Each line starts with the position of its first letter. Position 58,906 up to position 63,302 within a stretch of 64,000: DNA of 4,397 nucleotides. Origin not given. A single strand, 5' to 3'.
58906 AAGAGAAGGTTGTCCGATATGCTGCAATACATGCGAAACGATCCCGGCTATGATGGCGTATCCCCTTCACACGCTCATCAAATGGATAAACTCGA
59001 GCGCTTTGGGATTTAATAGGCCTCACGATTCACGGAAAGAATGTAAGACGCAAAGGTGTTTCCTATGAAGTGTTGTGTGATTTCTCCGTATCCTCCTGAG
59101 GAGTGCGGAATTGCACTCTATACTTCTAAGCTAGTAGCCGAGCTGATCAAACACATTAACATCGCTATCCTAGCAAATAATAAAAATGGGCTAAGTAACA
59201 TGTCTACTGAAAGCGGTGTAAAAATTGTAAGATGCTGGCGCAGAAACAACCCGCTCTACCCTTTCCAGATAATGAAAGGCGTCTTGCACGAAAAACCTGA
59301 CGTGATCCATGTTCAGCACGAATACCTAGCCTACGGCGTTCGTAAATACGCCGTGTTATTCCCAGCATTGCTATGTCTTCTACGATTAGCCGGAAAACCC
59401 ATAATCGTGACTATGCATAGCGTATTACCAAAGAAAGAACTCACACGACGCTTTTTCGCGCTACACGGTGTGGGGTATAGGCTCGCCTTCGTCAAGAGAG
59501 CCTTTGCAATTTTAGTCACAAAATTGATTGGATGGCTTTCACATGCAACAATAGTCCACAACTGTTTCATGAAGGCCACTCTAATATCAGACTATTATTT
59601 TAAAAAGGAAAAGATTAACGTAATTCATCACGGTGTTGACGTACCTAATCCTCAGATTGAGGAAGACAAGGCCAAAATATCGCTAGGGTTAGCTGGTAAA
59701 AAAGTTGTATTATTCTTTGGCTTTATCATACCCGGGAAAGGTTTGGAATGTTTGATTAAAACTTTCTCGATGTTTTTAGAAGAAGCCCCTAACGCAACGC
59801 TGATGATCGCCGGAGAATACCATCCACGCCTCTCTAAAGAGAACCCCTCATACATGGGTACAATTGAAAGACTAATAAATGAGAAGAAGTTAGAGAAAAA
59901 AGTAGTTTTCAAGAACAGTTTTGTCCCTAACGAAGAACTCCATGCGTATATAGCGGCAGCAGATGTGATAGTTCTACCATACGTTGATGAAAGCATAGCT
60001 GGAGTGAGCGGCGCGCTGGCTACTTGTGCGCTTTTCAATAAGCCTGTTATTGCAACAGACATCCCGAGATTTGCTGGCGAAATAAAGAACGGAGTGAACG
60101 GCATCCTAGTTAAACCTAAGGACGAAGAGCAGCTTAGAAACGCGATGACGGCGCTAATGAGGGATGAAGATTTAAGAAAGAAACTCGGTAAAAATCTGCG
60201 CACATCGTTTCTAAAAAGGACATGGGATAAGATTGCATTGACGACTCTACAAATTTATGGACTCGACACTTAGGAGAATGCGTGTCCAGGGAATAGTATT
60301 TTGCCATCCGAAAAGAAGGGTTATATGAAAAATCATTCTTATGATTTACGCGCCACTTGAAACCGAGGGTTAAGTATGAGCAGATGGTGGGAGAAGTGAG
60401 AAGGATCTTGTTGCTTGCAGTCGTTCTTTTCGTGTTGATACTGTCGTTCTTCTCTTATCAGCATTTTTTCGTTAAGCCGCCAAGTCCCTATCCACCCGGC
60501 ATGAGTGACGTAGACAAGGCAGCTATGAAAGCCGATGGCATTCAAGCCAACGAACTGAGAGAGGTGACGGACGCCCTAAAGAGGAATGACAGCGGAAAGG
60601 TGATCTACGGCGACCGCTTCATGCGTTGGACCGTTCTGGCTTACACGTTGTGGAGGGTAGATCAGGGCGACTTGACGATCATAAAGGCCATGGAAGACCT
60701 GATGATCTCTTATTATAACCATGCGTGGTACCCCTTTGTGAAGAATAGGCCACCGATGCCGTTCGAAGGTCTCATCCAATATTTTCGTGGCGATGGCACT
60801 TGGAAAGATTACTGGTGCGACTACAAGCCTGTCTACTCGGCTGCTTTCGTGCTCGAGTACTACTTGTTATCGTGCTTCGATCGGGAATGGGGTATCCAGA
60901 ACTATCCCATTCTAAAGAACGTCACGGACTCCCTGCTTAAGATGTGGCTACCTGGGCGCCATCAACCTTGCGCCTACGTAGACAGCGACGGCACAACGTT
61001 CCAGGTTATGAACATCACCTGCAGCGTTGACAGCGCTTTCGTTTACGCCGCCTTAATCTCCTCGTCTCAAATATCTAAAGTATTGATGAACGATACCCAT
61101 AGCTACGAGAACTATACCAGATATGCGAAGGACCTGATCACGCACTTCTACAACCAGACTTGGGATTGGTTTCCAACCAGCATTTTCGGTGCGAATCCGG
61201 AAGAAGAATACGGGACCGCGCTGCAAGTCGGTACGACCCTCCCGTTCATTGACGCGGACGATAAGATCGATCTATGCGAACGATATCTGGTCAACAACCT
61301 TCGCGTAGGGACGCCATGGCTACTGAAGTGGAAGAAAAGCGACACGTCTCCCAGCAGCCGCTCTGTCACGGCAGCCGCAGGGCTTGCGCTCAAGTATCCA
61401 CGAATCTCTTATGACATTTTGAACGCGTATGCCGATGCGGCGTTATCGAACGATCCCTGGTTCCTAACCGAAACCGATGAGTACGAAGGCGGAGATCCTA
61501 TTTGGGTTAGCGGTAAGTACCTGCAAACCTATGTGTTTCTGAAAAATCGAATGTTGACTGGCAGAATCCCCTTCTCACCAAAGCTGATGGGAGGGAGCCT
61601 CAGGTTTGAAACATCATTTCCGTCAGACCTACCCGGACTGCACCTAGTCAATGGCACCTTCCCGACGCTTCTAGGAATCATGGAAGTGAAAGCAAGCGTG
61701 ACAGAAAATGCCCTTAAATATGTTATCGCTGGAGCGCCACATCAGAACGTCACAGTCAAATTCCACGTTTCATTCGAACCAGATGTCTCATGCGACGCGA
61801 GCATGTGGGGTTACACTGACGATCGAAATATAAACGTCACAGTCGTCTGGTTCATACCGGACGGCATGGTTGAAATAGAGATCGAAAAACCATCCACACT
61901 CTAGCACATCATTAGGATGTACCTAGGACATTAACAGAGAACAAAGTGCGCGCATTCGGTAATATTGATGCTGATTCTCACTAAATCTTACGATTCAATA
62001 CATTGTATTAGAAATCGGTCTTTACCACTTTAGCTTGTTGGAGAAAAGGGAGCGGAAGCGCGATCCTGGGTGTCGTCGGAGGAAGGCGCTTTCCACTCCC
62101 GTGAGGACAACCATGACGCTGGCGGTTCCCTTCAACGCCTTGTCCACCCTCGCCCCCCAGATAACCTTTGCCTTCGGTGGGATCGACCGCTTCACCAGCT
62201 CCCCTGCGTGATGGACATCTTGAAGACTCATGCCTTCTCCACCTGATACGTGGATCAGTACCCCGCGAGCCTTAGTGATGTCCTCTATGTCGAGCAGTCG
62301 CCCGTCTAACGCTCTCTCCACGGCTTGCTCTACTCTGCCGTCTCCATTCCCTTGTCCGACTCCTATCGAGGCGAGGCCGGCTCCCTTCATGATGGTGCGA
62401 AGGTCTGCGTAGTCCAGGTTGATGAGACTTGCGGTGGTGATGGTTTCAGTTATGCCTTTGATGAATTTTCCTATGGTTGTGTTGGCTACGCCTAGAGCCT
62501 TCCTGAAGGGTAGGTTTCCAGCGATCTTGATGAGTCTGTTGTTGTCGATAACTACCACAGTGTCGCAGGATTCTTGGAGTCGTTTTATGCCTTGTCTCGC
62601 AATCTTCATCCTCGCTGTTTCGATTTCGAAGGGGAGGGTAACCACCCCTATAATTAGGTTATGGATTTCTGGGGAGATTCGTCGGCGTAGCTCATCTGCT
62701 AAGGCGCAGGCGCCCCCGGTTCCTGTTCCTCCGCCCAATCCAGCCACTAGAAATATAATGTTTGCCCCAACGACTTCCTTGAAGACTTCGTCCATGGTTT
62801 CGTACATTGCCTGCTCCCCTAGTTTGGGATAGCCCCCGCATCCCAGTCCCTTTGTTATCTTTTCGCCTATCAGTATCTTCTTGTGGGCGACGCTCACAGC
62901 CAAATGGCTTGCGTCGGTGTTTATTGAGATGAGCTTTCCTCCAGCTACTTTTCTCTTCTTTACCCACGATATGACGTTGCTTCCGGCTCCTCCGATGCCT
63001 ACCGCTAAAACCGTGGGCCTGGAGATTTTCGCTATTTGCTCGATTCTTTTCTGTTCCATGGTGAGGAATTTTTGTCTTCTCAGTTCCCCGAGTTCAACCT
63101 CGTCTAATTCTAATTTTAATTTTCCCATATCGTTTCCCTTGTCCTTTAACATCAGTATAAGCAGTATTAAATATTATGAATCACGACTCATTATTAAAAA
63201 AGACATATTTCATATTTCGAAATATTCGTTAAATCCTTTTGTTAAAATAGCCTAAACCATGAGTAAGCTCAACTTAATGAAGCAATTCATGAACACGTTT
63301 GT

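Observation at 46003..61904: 16-kb overlap-coupled block resembling an archaeal version of bacterial exosortase/PEP-CTERM exopolysaccharide loci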

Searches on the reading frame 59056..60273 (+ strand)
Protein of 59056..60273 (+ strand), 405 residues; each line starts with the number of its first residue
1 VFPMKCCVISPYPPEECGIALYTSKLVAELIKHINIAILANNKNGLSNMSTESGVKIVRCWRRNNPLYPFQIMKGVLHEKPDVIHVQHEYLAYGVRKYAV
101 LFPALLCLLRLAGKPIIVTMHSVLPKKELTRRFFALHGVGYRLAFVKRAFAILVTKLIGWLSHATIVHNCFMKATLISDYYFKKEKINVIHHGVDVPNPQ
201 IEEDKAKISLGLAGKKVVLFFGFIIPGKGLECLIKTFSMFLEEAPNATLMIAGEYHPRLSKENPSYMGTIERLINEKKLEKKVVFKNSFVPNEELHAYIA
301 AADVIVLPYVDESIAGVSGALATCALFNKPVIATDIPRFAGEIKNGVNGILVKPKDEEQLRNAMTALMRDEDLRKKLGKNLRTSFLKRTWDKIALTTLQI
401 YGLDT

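Call 8: search_protein_families(library=ncbifam, proteins=[window:59056-60273:+], max_evalue=0.01)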
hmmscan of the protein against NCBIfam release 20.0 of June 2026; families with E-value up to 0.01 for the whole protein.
window:59056-60273:+ (405 aa): 25 families
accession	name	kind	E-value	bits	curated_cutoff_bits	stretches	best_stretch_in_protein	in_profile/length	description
TIGR03449.1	mycothiol_MshA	equivalog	8e-21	74.4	462.5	1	174-401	177-400/406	D-inositol-3-phosphate glycosyltransferase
NF038295.1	EPS_HpsP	equivalog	3.1e-18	65.9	550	1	160-401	151-384/388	hormogonium polysaccharide biosynthesis glycosyltransferase HpsP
NF041876.1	EPS_EpsE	equivalog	6.1e-18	65.2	400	1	184-384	185-375/389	exopolysaccharide biosynthesis GT4 family glycosyltransferase EpsE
TIGR02149.1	glgA_Coryne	subfamily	9.9e-18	64.4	302.4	1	11-401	9-387/391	glycogen synthase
NF038229.1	Glyco4_Geo_Pelo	equivalog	5.2e-16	58.6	400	1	164-387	112-318/338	GPMC system family 4 glycosyltransferase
TIGR04063.1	stp3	hypoth_equivalog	5.4e-14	51.9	442.05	1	182-401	177-392/397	TIGR04063 family PEP-CTERM/XrtA system glycosyltransferase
TIGR04157.1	glyco_rSAM_CFB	subfamily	9.2e-14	51.2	400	1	172-387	180-391/406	TIGR04157 family glycosyltransferase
TIGR04047.1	MSMEG_0565_glyc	hypoth_equivalog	1.6e-13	50.5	259.85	1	188-401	162-371/373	MSMEG_0565 family glycosyltransferase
NF012028.0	PRK15484.1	subfamily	2.6e-11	43.3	618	1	179-394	155-368/380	lipopolysaccharide N-acetylglucosaminyltransferase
NF041010.1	glycosy_Agl16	equivalog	9.9e-11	41.1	575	1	155-402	127-349/352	glycosylation protein Agl16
TIGR03088.1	stp2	hypoth_equivalog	1.7e-10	40.5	409.05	1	133-387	116-355/374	TIGR03088 family PEP-CTERM/XrtA system glycosyltransferase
NF050063.1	ProtGlycPglJ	equivalog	2.3e-10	40.2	500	1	174-392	157-354/363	N-acetylgalactosamine-N,N'-diacetylbacillosaminyl-diphospho-undecaprenol 4-alpha-N-acetylgalactosaminyltransferase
TIGR03999.1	thiol_BshA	equivalog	1.2e-09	37.6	273.7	1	135-386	119-354/375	N-acetyl-alpha-D-glucosaminyl L-malate synthase BshA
NF047684.1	TeichurnBiosyTuaC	equivalog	3.8e-09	36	550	1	202-384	205-368/391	teichuronic acid biosynthesis protein TuaC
NF047880.1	glyco_SdgA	exception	9.8e-09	34.3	800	1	188-386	285-472/488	serine-aspartate repeat adhesin O-glycosyltransferase SdgA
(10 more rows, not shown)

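Call 9: search_protein_families(library=pfam, proteins=[window:59056-60273:+], max_evalue=0.01)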
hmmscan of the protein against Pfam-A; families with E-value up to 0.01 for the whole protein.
window:59056-60273:+ (405 aa): 4 families
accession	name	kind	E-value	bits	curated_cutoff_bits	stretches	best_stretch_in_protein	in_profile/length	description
PF00534.26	Glycos_transf_1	-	8.3e-23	81.2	26.4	1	212-382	11-170/172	Glycosyl transferases group 1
PF13692.12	Glyco_trans_1_4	-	7.6e-21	75.3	27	1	216-370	2-142/142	Glycosyl transferases group 1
PF13439.12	Glyco_transf_4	-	4.5e-13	50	28.5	1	18-196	3-168/170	Glycosyltransferase Family 4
PF13579.12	Glyco_trans_4_4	-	3.9e-06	27.7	29.7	1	18-191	2-156/158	Glycosyl transferase 4-like domain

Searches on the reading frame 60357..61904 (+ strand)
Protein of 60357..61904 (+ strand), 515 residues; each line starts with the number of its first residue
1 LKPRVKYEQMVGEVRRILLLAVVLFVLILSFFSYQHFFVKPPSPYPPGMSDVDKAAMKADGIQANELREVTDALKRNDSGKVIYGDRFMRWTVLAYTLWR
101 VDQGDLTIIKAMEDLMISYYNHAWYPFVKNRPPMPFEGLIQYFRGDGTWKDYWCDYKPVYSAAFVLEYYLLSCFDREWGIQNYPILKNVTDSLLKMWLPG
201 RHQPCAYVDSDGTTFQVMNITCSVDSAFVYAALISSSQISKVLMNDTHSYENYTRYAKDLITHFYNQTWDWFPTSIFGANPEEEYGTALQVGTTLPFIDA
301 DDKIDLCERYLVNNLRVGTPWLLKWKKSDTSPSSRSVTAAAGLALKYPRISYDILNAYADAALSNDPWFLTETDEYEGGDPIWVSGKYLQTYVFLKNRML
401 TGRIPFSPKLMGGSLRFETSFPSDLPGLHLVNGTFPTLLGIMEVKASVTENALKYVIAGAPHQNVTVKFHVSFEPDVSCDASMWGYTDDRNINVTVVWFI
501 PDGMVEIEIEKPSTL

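Call 8: search_protein_families(library=ncbifam, proteins=[window:60357-61904:+], max_evalue=0.01)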
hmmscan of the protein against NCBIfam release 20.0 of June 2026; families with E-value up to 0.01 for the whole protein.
window:60357-61904:+ (515 aa): 0 families

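Call 9: search_protein_families(library=pfam, proteins=[window:60357-61904:+], max_evalue=0.01)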
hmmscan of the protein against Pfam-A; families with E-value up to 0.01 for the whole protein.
window:60357-61904:+ (515 aa): 0 families

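Call 63: search_solved_structures(query=window:60357-61904:+, max_evalue=1)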
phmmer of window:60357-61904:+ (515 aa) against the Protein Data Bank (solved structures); distinct sequences matched with E-value up to 1: 2.
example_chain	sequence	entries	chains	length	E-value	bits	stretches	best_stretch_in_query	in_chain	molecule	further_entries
7mcc_A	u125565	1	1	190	0.48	12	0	280-345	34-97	AI-designed TIM-barrel F2C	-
7smj_A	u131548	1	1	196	0.56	11.8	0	279-345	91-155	AI-designed TIM-barrel F2N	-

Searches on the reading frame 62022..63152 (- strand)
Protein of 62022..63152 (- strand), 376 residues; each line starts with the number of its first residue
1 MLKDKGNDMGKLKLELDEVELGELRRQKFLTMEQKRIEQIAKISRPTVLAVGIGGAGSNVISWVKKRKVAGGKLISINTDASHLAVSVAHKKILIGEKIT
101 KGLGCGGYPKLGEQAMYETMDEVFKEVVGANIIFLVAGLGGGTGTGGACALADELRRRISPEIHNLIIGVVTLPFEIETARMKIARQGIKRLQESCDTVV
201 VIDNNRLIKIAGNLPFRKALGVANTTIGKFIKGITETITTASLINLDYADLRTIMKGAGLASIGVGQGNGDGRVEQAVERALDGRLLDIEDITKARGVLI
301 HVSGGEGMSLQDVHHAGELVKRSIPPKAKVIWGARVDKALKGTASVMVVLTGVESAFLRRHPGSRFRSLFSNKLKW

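Call 8: search_protein_families(library=ncbifam, proteins=[window:62022-63152:-], max_evalue=0.01)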
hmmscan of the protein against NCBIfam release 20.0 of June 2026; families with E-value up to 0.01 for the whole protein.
window:62022-63152:- (376 aa): 1 family
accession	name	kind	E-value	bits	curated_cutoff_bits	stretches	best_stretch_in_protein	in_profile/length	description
TIGR00065.1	ftsZ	equivalog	2.2e-90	303.5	295.2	1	34-356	6-327/353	cell division protein FtsZ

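Call 9: search_protein_families(library=pfam, proteins=[window:62022-63152:-], max_evalue=0.01)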
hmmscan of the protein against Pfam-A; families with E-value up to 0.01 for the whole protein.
window:62022-63152:- (376 aa): 3 families
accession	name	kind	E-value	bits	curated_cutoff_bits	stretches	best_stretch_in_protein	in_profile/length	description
PF00091.31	Tubulin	-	1.6e-37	130.1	33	1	48-211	2-189/190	Tubulin/FtsZ family, GTPase domain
PF12327.13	FtsZ_C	-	1.7e-25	89.6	27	1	259-354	1-95/95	FtsZ family, C-terminal domain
PF13809.12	Tubulin_2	-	9.1e-05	22.3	27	1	128-174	159-206/356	Tubulin like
